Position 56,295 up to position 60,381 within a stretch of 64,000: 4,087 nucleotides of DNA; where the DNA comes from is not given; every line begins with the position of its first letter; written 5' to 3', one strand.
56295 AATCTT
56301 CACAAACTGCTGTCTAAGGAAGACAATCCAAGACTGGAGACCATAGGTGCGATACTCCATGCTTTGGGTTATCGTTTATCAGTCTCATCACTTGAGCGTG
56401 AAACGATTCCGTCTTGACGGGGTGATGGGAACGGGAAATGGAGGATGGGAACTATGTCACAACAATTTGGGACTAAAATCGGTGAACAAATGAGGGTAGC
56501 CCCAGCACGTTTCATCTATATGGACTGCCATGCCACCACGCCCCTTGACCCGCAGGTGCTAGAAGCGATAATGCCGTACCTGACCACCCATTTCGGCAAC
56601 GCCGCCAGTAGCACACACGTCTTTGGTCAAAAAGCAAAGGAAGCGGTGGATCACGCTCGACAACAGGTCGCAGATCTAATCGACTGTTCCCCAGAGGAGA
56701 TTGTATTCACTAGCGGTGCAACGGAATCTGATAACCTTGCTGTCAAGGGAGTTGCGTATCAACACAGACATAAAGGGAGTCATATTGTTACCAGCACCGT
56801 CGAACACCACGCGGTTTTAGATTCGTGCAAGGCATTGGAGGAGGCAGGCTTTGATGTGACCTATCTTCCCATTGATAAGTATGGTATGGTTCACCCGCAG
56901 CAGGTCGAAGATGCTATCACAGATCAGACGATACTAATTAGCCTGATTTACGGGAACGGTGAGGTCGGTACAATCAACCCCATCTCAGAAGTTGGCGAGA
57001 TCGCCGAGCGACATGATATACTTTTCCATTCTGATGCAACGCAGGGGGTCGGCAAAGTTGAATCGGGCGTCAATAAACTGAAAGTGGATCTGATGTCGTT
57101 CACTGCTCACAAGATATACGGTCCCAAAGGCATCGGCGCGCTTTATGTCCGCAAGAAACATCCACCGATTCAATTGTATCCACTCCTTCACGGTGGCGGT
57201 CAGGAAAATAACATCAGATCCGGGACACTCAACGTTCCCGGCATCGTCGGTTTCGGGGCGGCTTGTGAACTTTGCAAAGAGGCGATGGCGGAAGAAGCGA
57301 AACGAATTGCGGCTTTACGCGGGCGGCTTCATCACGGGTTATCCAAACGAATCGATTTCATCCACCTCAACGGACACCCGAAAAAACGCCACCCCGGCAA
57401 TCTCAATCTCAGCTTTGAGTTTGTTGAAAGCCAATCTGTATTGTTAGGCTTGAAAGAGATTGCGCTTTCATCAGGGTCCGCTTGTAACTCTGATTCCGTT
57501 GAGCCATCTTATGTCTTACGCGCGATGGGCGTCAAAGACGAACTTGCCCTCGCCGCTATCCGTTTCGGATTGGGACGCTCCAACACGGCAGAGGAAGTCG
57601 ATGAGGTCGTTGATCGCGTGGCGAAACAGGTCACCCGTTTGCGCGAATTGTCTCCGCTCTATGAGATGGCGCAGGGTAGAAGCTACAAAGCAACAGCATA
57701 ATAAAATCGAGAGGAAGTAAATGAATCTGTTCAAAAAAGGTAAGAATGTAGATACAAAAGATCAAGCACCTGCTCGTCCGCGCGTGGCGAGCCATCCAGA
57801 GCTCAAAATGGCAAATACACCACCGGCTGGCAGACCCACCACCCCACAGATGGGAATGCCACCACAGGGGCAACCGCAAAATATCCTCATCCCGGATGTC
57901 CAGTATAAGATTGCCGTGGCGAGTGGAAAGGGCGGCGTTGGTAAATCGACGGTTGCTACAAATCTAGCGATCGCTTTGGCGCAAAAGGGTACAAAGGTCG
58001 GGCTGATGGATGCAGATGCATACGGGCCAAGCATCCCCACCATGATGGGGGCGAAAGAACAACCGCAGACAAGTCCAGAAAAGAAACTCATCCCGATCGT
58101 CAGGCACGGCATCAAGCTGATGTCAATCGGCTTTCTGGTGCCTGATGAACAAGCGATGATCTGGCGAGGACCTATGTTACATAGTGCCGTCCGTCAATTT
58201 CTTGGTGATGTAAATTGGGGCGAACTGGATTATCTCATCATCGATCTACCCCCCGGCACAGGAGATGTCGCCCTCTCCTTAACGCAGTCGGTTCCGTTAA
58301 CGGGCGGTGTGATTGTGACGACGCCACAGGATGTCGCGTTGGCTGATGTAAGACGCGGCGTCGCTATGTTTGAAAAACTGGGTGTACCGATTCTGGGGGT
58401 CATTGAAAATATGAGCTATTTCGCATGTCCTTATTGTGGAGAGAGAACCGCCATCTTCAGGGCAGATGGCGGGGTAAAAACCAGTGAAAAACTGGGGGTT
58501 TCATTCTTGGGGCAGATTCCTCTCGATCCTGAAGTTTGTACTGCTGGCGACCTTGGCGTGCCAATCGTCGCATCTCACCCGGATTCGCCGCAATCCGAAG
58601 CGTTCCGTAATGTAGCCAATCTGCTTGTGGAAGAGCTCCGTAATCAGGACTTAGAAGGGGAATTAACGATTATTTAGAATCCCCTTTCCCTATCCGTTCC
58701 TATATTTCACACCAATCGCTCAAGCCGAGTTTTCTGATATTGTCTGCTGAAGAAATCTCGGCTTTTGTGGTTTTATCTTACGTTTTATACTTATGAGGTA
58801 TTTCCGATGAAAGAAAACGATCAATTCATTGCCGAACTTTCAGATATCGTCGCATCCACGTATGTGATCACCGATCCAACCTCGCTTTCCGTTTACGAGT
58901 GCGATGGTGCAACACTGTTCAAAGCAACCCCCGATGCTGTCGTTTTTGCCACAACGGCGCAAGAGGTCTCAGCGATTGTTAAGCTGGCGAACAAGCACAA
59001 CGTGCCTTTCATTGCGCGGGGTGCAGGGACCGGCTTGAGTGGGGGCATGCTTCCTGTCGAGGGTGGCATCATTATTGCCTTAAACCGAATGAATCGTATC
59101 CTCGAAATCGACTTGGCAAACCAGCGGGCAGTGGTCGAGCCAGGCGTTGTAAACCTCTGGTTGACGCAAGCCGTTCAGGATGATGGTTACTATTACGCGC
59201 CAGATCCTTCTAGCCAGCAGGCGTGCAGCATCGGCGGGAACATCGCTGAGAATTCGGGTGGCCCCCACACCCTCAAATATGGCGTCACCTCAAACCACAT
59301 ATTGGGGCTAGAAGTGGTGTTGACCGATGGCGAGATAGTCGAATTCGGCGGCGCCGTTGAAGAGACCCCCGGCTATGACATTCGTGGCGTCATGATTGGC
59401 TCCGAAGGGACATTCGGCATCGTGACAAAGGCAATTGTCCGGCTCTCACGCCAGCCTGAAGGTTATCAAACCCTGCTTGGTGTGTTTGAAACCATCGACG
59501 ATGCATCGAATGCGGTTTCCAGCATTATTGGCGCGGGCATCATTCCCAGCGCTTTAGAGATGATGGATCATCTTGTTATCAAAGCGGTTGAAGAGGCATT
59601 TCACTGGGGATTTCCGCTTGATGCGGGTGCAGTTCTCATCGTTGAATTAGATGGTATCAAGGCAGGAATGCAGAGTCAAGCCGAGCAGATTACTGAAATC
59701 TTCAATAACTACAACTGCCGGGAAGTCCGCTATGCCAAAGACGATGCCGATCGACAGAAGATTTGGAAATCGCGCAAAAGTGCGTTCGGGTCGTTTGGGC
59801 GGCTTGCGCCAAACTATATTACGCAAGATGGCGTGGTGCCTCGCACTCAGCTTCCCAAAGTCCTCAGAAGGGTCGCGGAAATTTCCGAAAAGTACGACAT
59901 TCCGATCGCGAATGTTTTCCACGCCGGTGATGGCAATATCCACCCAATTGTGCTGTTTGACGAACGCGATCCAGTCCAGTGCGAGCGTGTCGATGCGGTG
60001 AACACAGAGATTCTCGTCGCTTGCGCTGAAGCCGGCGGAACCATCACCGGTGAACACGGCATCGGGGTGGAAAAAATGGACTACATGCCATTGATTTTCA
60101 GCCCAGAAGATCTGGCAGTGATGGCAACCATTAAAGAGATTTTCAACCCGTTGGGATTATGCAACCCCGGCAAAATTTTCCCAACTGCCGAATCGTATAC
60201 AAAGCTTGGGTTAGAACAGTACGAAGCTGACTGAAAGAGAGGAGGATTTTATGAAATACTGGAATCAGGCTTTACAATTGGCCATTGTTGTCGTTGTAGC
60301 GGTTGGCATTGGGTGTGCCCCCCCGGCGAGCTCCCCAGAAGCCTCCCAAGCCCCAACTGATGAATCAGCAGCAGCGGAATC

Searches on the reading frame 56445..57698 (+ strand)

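Call 55: search_protein_families(library=pfam, proteins=[window:56445-57698:+], max_evalue=0.001)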
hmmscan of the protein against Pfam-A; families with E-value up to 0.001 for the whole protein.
window:56445-57698:+ (418 aa): 3 families
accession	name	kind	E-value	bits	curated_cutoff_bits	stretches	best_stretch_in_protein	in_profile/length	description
PF00266.25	Aminotran_5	-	1.6e-83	281.2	21.5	1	24-387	1-370/371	Aminotransferase class-V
PF01041.23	DegT_DnrJ_EryC1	-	5.1e-07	29.7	19.8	1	90-223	46-174/360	DegT/DnrJ/EryC1/StrS aminotransferase family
PF01212.27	Beta_elim_lyase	-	9e-06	25.7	27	1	67-199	33-170/288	Beta-eliminating lyase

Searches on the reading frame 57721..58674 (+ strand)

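Call 55: search_protein_families(library=pfam, proteins=[window:57721-58674:+], max_evalue=0.001)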
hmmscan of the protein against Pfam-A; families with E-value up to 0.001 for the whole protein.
window:57721-58674:+ (318 aa): 9 families
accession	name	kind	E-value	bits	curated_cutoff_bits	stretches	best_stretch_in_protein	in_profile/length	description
PF10609.15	ParA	-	2e-105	352.1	27.1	1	60-300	2-243/246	NUBPL iron-transfer P-loop NTPase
PF01656.29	CbiA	-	1.5e-15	57.7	25.4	1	64-279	1-122/125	CobQ/CobB/MinD/ParA nucleotide binding domain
PF13614.12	AAA_31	-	8.6e-11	42.5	27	1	63-104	3-44/177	AAA domain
PF00142.24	Fer4_NifH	-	1.9e-08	34.5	25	1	64-115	3-53/271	4Fe-4S iron sulfur cluster binding proteins, NifH/frxC family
PF09140.17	MipZ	-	1.5e-07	31.4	20.7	1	63-118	2-57/262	ATPase MipZ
PF02374.21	ArsA_ATPase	-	1.9e-07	31.1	24.3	1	63-99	2-38/305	Anion-transporting ATPase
PF13481.12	AAA_25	-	0.00039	20.5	27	1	49-93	18-63/195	AAA domain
PF07015.17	VirC1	-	0.00043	20.1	24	1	64-103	4-43/231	VirC1 protein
PF25199.1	nSTAND_NTPase5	-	0.00073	19.8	34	0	61-103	40-83/145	Novel STAND NTPase 5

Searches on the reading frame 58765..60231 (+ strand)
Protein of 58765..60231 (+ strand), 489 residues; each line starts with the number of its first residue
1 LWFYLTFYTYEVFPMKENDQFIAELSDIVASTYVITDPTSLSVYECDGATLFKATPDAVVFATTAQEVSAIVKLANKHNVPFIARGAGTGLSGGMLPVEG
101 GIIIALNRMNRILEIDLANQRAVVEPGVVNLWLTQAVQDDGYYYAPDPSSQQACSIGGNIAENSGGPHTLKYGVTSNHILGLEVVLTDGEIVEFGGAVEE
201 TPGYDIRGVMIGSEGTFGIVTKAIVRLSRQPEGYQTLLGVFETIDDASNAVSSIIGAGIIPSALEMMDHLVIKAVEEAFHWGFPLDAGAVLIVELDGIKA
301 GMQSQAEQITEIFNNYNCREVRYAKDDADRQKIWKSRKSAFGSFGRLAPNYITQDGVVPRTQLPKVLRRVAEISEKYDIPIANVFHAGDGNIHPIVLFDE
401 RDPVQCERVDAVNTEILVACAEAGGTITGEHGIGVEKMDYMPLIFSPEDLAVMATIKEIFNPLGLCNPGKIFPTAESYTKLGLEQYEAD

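Call 55: search_protein_families(library=pfam, proteins=[window:58765-60231:+], max_evalue=0.001)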
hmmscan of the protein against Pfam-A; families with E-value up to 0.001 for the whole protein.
window:58765-60231:+ (489 aa): 2 families
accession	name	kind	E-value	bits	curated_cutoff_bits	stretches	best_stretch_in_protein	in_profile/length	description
PF02913.24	FAD-oxidase_C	-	1.4e-67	228.5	21.2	1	234-471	5-248/248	FAD linked oxidases, C-terminal domain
PF01565.28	FAD_binding_4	-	2.2e-42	144.5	26.4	1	56-194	1-138/139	FAD binding domain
